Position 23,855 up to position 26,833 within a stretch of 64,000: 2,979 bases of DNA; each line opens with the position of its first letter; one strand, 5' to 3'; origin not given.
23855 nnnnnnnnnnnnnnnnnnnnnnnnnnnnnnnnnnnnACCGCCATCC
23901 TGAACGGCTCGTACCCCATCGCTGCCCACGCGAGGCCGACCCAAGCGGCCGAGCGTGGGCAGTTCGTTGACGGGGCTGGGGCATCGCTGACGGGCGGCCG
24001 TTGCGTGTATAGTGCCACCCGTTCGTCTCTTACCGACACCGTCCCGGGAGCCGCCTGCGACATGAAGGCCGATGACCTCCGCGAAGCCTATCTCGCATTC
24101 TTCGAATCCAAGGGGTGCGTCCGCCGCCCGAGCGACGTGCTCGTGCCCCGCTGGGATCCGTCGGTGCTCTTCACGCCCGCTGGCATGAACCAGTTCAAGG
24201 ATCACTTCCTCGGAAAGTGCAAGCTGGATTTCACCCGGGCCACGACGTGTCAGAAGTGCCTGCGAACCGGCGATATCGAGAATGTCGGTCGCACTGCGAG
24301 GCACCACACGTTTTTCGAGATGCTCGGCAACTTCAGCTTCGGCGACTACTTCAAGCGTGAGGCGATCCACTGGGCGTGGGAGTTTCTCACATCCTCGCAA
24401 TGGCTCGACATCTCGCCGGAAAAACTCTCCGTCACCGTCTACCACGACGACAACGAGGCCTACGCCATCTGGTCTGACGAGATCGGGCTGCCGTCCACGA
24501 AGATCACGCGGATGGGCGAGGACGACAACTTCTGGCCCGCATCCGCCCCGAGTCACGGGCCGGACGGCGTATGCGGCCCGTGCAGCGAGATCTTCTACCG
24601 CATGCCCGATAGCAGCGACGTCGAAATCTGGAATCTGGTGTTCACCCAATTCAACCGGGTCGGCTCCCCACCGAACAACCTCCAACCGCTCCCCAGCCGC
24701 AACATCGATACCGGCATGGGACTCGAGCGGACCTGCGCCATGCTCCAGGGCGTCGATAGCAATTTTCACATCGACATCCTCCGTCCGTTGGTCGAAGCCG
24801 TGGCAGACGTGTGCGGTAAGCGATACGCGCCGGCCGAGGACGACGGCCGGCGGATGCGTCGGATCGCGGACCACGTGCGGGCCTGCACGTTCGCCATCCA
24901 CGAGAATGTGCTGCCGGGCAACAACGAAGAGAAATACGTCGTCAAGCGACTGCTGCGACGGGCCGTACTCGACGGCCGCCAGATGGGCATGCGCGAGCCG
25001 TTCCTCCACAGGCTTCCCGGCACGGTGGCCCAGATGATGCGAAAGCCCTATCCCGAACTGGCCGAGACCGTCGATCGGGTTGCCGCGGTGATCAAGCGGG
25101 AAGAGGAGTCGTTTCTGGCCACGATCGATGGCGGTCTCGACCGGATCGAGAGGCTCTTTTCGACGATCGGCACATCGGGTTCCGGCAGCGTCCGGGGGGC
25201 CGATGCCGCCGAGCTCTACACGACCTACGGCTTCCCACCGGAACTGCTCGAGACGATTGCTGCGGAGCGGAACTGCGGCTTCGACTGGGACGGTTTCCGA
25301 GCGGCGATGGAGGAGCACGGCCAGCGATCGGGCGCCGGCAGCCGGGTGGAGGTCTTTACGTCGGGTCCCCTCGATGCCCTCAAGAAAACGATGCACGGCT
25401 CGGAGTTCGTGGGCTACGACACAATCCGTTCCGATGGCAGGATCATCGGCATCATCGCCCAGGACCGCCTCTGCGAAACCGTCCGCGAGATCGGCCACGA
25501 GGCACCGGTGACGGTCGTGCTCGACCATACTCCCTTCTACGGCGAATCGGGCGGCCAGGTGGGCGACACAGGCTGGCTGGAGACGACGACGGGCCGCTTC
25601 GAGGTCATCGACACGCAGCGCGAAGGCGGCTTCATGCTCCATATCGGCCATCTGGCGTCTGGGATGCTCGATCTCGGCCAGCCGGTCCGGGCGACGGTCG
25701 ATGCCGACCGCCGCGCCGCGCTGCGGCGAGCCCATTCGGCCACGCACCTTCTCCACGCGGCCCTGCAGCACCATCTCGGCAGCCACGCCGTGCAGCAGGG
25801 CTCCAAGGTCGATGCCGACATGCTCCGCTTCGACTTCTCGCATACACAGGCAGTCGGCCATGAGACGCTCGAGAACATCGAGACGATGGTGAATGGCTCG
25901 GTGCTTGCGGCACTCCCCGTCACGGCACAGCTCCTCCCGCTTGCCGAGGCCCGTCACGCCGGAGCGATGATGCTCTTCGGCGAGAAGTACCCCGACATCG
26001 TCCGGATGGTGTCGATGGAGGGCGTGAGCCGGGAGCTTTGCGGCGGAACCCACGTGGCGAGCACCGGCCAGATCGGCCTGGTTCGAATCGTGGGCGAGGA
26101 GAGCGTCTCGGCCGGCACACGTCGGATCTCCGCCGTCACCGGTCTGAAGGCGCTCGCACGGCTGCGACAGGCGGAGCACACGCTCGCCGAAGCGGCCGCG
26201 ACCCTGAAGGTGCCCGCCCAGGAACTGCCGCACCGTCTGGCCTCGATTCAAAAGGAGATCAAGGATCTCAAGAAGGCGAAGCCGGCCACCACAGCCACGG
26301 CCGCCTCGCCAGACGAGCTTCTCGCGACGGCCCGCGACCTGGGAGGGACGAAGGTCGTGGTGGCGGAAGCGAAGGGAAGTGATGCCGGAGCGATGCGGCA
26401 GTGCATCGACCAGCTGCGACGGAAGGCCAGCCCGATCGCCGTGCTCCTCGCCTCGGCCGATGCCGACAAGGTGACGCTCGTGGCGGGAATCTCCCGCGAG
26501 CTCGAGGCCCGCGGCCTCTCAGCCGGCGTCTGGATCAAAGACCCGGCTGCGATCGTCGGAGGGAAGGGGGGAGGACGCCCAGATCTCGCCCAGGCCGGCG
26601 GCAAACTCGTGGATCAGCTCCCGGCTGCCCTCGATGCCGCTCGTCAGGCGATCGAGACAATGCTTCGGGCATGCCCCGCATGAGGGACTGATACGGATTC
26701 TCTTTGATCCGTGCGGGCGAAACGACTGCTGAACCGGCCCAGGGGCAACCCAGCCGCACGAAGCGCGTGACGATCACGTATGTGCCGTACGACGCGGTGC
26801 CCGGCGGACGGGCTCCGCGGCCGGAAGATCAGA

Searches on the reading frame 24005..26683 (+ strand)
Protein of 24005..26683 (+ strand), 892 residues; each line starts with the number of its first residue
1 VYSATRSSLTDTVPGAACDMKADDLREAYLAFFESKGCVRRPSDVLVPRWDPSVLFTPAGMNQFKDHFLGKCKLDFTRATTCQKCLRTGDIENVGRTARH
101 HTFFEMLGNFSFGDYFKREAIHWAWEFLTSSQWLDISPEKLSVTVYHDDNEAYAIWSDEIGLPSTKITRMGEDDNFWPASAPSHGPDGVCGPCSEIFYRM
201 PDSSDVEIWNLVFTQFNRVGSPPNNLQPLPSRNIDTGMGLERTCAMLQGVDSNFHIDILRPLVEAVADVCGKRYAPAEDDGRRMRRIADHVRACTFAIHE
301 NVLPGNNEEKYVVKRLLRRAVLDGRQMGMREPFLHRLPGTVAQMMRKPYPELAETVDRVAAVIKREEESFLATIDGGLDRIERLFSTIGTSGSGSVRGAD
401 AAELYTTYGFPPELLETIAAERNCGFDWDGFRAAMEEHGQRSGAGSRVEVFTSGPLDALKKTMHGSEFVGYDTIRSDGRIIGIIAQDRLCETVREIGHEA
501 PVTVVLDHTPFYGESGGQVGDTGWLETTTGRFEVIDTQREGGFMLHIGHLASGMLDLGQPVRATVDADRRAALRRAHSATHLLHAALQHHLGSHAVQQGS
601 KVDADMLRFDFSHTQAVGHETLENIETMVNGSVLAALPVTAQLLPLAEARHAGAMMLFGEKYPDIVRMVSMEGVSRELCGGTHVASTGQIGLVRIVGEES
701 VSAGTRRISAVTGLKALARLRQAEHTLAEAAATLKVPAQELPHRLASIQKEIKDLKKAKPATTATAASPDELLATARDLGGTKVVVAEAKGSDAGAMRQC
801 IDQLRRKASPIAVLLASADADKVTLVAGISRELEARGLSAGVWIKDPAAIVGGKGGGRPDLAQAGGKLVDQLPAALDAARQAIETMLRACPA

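Call 80: search_protein_families(library=pfam, proteins=[window:24005-26683:+], max_evalue=0.00001)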
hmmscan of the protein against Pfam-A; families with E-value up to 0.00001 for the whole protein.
window:24005-26683:+ (892 aa): 3 families
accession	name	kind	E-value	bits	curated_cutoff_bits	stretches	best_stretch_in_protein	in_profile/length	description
PF01411.24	tRNA-synt_2c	-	2.9e-168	561.3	30.3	1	25-569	2-552/552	tRNA synthetases class II (A)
PF02272.25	DHHA1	-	1.7e-16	60.9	25.9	1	781-884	1-101/102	DHHA1 domain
PF07973.19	tRNA_SAD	-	2.2e-15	56.8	24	1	666-708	1-43/44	Threonyl and Alanyl tRNA synthetase second additional domain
